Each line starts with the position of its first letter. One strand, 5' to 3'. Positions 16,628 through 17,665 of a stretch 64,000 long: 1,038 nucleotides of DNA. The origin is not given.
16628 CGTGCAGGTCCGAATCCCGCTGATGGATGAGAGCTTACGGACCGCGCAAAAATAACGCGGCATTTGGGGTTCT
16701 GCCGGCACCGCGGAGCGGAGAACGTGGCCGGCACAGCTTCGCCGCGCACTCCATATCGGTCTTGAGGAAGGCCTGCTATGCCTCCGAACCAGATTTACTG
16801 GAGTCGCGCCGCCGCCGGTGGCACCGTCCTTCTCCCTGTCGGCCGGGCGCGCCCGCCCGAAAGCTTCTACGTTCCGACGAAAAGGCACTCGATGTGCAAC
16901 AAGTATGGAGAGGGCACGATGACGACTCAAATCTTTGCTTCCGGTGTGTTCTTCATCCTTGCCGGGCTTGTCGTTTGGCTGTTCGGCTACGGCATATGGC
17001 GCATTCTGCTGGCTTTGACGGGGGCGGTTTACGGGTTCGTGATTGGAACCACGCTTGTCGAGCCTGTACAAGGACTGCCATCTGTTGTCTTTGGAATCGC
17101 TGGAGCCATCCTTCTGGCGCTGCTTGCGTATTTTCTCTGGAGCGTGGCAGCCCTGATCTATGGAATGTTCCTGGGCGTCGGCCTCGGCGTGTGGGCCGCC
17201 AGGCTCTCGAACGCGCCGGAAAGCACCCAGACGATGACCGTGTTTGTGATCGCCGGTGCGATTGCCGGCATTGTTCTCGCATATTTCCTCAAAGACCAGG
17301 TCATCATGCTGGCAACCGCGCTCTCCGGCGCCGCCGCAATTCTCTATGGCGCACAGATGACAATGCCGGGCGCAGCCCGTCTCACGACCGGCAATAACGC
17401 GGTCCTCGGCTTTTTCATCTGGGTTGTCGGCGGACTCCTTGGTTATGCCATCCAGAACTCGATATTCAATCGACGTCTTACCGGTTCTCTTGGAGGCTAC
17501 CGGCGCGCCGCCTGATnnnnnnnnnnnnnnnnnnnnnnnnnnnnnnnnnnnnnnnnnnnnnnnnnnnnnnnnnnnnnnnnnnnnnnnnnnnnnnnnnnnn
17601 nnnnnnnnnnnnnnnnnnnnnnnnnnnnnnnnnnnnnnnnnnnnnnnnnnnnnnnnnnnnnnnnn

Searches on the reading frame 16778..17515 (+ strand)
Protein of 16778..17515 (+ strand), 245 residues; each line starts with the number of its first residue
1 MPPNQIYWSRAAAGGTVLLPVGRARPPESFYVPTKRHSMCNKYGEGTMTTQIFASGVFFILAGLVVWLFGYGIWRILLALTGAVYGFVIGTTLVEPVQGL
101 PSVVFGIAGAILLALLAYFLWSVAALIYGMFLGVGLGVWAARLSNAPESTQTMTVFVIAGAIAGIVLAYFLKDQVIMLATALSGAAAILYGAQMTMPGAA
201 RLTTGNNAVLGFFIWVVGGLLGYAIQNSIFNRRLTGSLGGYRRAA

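Call 78: search_protein_families(library=pfam, proteins=[window:16778-17515:+], max_evalue=0.001)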
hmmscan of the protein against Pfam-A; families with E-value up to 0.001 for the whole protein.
window:16778-17515:+ (245 aa): 1 family
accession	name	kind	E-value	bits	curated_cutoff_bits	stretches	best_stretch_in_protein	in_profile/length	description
PF13886.12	TM7S3_TM198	-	9.8e-12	45.4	29.2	1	56-194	1-150/199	TM7S3/TM198-like domain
